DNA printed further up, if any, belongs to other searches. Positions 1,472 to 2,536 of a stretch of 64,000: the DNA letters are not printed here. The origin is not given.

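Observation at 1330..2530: Two-gene cassette of unknown function flanked by identical 46-bp terminator-containing direct repeats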

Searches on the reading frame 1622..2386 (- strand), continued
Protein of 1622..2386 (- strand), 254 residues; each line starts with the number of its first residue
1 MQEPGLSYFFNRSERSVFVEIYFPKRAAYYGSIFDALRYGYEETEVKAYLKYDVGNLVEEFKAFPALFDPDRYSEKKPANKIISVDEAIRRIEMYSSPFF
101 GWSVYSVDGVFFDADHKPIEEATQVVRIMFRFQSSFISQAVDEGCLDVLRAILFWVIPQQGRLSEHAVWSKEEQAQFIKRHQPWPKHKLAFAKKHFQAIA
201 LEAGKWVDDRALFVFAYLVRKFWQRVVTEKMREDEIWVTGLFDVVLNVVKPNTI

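Call 35: fold_search(model_id=the predicted structure, library=viral)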
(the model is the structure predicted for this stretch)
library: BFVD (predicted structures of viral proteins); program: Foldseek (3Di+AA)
matches with E <= 10: 649; with E <= 0.001: 0
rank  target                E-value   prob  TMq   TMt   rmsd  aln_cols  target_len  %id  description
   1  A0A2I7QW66            7.6e-03  0.99  0.18  0.35  11.4       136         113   14  (no name in the UniProt tables at hand)
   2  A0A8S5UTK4            1.2e-02  0.30  0.18  0.19  23.7       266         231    8  Uncharacterized protein [Myoviridae sp. ctYA416]
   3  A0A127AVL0            2.1e-02  0.99  0.17  0.36  10.2       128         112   13  Uncharacterized protein [Xanthomonas phage f30-Xaj]
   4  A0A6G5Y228            3.1e-02  0.12  0.12  0.14  17.1       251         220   13  (no name in the UniProt tables at hand)
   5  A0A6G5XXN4            5.5e-02  0.21  0.18  0.19  14.6       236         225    8  (no name in the UniProt tables at hand)
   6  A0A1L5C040            6.1e-02  0.77  0.19  0.33  12.8       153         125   14  Uncharacterized protein [Aquamicrobium phage P14]
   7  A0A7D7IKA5            6.4e-02  0.08  0.12  0.12  21.1       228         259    7  Uncharacterized protein [Hemipteran rhabdo-related virus OKIAV26]
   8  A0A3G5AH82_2          8.4e-02  0.08  0.12  0.04  29.8       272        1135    9  DNA-directed RNA polymerase subunit [Sylvanvirus sp.]
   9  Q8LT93                9.4e-02  0.75  0.16  0.31  10.7       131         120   11  Uncharacterized protein [Vibrio phage VpV262]
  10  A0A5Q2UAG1            1.2e-01  0.82  0.24  0.45  11.5       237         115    8  Uncharacterized protein [Bacteriophage Titan-X]
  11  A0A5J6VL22            1.2e-01  0.16  0.15  0.12  26.8       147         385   10  Neurotransmitter-gated ion-channel ligand binding domain protein [Megaviridae environmental sample]
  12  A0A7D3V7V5            1.2e-01  0.12  0.15  0.06  23.1       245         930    9  Peptidase M16 [Fadolivirus FV1/VV64]
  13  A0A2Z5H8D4            1.5e-01  0.60  0.18  0.34  11.2       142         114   13  (no name in the UniProt tables at hand)
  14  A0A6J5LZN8            1.5e-01  0.18  0.11  0.07  21.9       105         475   11  Uncharacterized protein [uncultured Caudovirales phage]
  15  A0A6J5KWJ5            1.6e-01  0.08  0.13  0.13  21.1       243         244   10  Uncharacterized protein [uncultured Caudovirales phage]
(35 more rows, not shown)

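Call 44: find_related_loci(query=A1, collection=metagenome_contigs, flank=4000)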
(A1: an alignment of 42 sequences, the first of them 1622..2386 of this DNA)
Query A1 (254 aa) in metagenome_contigs; peptide patterns used: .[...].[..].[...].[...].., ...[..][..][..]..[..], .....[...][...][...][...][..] (x = any residue, [..] = any of these).
507 stretches matched a pattern; 120 encode a relative of the query (tblastn E <= 1e-3); the best 80 are kept; 80 distinct loci.
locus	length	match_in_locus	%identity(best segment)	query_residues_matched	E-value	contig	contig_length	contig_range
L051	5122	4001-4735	71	8-252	2e-116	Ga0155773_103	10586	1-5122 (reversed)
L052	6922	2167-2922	67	1-252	6e-116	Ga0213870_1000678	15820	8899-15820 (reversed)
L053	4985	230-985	67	1-252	2e-114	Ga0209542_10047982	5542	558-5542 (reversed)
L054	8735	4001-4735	65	8-252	8e-112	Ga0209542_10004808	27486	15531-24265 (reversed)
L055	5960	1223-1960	67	7-252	2e-111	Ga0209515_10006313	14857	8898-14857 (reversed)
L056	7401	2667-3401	66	8-252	1e-111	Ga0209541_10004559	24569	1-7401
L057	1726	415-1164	65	1-252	9e-119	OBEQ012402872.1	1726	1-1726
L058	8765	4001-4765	65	1-252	2e-110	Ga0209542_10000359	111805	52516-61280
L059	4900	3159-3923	65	1-252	2e-110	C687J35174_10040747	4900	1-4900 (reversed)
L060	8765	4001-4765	65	1-252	2e-110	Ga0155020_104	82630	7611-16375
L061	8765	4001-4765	65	1-252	2e-110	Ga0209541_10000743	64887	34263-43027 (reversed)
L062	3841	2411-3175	65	1-252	1e-111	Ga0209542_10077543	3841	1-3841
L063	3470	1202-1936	67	8-252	2e-110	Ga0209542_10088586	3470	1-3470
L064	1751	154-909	63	1-252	2e-114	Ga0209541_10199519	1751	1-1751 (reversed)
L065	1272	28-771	62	6-252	2e-109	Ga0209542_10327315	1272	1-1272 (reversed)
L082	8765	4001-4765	52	1-250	1e-85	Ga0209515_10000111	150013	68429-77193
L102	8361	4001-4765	44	1-250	2e-67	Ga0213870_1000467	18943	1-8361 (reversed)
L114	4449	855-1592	45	8-250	4e-62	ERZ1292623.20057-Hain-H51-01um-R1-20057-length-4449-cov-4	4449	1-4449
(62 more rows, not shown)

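Call 57: search_protein_families(library=ncbifam, proteins=[window:1622-2386:-], max_evalue=1)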
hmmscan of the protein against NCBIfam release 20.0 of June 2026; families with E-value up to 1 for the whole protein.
window:1622-2386:- (254 aa): 0 families

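Call 64: search_protein_families(library=pfam, alignment_id=A2, max_evalue=0.00001)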
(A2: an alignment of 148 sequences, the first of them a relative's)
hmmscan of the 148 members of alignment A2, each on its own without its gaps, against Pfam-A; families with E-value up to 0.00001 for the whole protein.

A. member 1, L001:8458-9573:+ (371 aa): 1 family
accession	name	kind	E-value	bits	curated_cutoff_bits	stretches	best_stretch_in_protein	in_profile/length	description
PF02350.25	Epimerase_2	-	9.2e-06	25.2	30.6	0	143-365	130-346/347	UDP-N-acetylglucosamine 2-epimerase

B. families by the number of members that match (of 148 scanned): 127 families (the first 25 are shown)
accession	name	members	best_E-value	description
PF00534.26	Glycos_transf_1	5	1.7e-41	Glycosyl transferases group 1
PF02719.21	Polysacc_synt_2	4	2e-104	Polysaccharide biosynthesis protein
PF01370.27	Epimerase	4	2.6e-52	NAD dependent epimerase/dehydratase family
PF16363.11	GDP_Man_Dehyd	4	4.8e-49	GDP-mannose 4,6 dehydratase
PF00106.31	adh_short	4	2.1e-44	short chain dehydrogenase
PF13692.12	Glyco_trans_1_4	4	2.2e-30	Glycosyl transferases group 1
PF08241.18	Methyltransf_11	4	1.9e-25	Methyltransferase domain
PF01073.25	3Beta_HSD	4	3.6e-21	3-beta hydroxysteroid dehydrogenase/isomerase family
PF04321.23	RmlD_sub_bind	4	9.6e-16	RmlD substrate binding domain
PF04464.20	Glyphos_transf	4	2.5e-12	CDP-Glycerol:Poly(glycerophosphate) glycerophosphotransferase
PF00535.33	Glycos_transf_2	3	3.9e-37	Glycosyl transferase family 2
PF13649.12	Methyltransf_25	3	2.1e-22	Methyltransferase domain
PF01926.29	MMR_HSR1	3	4e-22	50S ribosome-binding GTPase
PF13847.12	Methyltransf_31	3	1.4e-16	Methyltransferase domain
PF08242.18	Methyltransf_12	3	2.4e-16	Methyltransferase domain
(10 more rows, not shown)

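Call 66: find_related_loci(query=A1, collection=viral_contigs, flank=5000)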
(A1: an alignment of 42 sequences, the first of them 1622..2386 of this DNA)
Query A1 (254 aa) in viral_contigs; peptide patterns used: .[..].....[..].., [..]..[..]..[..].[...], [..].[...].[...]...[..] (x = any residue, [..] = any of these).
47 stretches matched a pattern, but none encodes a relative of the query by tblastn (E <= 1e-3).

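Call 67: search_dna_similar(query=window:1622-2386:-, collection=phages, mode=protein, max_evalue=0.001)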
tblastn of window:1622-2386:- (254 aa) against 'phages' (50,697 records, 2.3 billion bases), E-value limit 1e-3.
No match.

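Call 68: search_dna_similar(query=window:1622-2386:-, collection=plasmids, mode=protein, max_evalue=0.001)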
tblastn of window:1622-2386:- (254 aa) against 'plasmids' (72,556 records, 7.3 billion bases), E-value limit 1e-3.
No match.

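Call 79: search_protein_families(library=pfam, alignment_id=A1, max_evalue=1)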
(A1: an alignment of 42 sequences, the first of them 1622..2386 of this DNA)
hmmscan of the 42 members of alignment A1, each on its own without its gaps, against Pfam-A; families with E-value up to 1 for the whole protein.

A. member 1, window:1622-2386:- (254 aa): 0 families

B. families by the number of members that match (of 42 scanned): 25 families
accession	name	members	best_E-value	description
PF12138.14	Spherulin4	10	0.0089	Spherulation-specific family 4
PF05234.16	UAF_Rrn10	2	0.05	UAF complex subunit Rrn10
PF09611.15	Cas_Csy1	2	0.078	CRISPR-associated protein (Cas_Csy1)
PF09493.15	DUF2389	1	0.012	Tryptophan-rich protein (DUF2389)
PF17762.8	HTH_ParB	1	0.038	ParB HTH domain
PF10869.13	DUF2666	1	0.041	Domain of unknown function (DUF2666)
PF00249.37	Myb_DNA-binding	1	0.053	Myb-like DNA-binding domain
PF01814.28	Hemerythrin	1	0.06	Hemerythrin HHE cation binding domain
PF04439.18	Adenyl_transf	1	0.068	Streptomycin adenylyltransferase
PF05064.18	Nsp1_C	1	0.089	Nsp1-like C-terminal region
PF18215.6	Rtt106_N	1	0.1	Histone chaperone Rtt106 N-terminal domain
PF08465.15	Herpes_TK_C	1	0.1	Thymidine kinase from Herpesvirus C-terminal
PF00825.24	Ribonuclease_P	1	0.11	Ribonuclease P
PF10309.14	NCBP3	1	0.11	Nuclear cap-binding protein subunit 3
PF22353.1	PF1197-like_C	1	0.14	NAD(P)H:rubredoxin oxidoreductase, C-terminal domain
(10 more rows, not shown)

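Call 93: find_encoding_contigs(protein=P0018, flank=2000, max_places=3)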
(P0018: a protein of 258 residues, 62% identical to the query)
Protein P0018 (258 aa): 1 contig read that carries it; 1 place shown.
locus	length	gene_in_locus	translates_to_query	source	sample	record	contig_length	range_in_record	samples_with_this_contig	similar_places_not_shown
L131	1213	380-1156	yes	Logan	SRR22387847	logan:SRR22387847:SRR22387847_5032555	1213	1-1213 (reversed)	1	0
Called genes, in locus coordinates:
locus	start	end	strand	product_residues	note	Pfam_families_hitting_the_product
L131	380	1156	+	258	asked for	-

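Call 94: find_encoding_contigs(protein=P0021, flank=2000, max_places=3)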
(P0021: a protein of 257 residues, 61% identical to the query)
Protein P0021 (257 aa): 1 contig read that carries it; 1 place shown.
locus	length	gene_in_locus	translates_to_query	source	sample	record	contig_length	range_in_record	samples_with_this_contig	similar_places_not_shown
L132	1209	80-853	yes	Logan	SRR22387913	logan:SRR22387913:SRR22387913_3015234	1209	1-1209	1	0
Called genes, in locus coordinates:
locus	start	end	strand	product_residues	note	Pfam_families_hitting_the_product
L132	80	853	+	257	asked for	-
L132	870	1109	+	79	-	-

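Call 95: find_encoding_contigs(protein=P0042, flank=2000, max_places=3)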
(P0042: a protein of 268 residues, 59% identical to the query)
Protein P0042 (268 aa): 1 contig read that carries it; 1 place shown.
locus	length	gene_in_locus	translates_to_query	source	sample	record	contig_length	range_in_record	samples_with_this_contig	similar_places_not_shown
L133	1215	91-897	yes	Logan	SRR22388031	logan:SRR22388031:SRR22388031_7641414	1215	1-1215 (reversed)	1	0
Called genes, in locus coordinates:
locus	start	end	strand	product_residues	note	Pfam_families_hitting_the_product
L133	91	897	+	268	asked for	-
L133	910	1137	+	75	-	-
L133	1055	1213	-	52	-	?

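Call 97: find_encoding_contigs(protein=P0057, flank=2000, max_places=3)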
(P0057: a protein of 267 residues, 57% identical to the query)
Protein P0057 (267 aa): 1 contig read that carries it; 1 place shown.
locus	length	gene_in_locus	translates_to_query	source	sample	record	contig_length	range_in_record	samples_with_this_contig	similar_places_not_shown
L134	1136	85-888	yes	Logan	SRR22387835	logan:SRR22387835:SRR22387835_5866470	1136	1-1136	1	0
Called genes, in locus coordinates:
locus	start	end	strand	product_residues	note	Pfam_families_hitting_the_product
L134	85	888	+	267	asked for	-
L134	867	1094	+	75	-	-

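Call 98: find_encoding_contigs(protein=P0040, flank=2000, max_places=3)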
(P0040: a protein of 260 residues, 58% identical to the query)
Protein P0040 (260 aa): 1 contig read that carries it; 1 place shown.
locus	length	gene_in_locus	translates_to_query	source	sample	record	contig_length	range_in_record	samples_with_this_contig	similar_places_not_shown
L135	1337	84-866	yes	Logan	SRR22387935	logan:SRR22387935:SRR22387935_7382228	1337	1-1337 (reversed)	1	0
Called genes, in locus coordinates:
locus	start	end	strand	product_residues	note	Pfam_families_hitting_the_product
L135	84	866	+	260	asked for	-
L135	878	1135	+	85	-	-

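Call 99: find_encoding_contigs(protein=P0065, flank=2000, max_places=3)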
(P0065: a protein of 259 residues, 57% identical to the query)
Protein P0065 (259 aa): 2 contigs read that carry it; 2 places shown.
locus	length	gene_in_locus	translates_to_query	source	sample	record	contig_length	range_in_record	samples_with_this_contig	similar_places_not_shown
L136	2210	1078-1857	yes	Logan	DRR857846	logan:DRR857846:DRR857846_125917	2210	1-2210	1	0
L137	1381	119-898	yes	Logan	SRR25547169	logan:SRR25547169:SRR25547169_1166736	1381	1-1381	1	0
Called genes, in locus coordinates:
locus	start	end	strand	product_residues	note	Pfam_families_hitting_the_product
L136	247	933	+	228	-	-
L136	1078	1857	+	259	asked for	-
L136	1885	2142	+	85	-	-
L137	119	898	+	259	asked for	-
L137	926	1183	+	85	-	-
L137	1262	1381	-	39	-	?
